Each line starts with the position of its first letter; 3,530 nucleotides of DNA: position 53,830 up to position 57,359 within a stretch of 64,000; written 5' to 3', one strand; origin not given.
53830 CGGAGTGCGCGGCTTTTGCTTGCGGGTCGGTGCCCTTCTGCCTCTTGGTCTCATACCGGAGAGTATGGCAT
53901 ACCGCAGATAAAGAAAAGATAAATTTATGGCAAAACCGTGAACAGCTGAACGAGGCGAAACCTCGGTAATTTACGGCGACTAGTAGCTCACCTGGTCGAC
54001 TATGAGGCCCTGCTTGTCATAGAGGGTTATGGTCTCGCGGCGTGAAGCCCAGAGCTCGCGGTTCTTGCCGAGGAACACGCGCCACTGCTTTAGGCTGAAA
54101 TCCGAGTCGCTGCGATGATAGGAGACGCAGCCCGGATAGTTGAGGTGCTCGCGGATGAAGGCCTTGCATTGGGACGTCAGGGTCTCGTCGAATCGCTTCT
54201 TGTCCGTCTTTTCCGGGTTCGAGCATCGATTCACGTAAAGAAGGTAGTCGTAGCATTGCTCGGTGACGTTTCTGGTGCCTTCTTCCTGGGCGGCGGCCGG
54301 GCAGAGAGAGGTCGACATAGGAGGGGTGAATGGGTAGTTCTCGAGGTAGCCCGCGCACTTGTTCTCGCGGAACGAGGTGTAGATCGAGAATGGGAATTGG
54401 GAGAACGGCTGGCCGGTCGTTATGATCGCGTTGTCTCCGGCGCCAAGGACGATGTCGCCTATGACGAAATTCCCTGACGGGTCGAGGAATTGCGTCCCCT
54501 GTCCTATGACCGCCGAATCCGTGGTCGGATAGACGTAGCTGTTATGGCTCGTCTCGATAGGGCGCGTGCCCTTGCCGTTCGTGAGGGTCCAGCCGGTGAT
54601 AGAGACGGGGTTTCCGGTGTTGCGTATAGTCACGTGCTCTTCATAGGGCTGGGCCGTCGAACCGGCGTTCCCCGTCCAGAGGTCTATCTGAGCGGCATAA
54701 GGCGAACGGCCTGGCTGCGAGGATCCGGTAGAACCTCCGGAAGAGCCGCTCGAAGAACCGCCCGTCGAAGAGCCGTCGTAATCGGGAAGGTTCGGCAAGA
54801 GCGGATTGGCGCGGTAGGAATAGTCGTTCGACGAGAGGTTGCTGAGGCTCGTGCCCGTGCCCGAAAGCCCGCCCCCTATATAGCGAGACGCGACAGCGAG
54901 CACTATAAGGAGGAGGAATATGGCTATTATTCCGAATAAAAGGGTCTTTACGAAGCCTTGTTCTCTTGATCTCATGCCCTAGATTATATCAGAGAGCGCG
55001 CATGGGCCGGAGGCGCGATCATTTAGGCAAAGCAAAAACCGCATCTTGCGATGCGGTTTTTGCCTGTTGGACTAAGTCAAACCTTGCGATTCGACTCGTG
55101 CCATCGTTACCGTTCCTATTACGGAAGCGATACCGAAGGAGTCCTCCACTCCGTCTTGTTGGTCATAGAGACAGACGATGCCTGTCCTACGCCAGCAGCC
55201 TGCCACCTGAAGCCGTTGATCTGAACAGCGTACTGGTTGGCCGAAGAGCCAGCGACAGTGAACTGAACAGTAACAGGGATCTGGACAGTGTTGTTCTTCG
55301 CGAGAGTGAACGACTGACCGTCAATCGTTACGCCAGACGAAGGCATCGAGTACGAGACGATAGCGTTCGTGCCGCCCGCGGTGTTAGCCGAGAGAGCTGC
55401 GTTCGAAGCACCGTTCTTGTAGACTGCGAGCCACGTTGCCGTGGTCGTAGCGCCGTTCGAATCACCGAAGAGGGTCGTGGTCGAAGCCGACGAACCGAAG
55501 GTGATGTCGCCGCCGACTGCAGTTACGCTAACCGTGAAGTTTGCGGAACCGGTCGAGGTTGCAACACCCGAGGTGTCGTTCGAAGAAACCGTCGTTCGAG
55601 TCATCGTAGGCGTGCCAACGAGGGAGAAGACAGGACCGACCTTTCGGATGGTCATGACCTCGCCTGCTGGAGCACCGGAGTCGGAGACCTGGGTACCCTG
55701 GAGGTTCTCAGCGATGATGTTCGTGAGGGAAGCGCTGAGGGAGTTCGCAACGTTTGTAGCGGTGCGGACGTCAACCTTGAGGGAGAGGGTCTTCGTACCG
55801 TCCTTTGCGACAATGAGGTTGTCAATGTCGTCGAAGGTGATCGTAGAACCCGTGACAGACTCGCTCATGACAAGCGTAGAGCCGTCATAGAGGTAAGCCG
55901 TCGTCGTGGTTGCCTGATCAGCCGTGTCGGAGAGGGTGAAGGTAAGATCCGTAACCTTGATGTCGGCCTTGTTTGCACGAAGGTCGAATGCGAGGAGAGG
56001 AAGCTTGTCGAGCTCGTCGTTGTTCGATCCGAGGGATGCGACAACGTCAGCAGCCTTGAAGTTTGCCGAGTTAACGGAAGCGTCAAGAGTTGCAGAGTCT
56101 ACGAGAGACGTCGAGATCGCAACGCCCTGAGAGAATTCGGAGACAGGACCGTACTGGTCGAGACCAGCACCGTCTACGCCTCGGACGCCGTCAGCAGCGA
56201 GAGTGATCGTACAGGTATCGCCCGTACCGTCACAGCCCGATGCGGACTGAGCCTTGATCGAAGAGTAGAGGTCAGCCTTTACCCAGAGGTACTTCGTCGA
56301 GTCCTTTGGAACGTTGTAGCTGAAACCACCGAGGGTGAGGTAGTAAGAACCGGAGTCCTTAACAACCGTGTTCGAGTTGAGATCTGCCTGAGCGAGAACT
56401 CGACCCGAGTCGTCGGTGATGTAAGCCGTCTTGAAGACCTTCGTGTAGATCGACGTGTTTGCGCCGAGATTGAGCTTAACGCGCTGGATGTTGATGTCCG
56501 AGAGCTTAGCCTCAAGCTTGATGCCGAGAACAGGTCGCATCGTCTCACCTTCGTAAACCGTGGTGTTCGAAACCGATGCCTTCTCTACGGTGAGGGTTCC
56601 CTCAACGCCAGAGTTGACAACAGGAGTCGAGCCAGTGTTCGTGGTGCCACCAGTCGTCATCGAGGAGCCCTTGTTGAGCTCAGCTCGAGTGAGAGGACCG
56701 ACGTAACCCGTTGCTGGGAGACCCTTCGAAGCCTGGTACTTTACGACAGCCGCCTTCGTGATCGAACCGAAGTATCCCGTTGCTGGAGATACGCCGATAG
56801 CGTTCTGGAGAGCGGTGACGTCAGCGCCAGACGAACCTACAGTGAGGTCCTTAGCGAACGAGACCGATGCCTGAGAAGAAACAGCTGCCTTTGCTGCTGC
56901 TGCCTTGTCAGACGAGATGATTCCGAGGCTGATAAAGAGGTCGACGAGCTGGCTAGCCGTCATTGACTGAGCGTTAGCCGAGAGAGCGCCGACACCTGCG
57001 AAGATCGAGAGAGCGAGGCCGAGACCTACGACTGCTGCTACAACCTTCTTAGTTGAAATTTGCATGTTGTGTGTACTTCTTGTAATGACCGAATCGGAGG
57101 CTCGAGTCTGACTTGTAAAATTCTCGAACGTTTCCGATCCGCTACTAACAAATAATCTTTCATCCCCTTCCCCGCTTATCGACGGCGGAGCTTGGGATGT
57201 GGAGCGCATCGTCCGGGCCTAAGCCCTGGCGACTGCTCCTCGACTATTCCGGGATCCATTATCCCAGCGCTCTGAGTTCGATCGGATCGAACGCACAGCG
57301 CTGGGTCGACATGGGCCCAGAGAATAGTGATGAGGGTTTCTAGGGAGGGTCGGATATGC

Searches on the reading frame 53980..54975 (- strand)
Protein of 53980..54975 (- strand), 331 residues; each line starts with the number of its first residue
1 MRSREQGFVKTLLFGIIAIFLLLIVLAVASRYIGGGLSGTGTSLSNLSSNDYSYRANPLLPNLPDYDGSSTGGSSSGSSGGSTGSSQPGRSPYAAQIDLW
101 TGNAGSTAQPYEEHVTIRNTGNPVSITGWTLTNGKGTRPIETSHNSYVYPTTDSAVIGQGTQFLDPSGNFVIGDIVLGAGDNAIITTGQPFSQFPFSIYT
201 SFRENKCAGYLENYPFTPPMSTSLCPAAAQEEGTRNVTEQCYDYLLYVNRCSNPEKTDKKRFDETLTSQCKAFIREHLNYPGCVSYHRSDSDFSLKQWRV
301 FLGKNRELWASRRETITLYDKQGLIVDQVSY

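Call 26: search_protein_families(library=pfam, proteins=[window:53980-54975:-], max_evalue=0.001)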
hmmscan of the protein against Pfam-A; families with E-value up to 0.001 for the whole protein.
window:53980-54975:- (331 aa): 1 family
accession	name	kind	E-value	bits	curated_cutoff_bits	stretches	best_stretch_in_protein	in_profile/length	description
PF00932.25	LTD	-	1.2e-06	29.3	34.3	0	108-188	22-70/109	Lamin Tail Domain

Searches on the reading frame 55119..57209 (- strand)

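Call 26: search_protein_families(library=pfam, proteins=[window:55119-57209:-], max_evalue=0.001)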
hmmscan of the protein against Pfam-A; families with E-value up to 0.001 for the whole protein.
window:55119-57209:- (696 aa): 1 family
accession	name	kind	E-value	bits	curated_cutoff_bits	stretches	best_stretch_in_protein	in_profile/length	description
PF01471.23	PG_binding_1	-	3.3e-10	40.4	23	1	138-178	15-57/57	Putative peptidoglycan binding domain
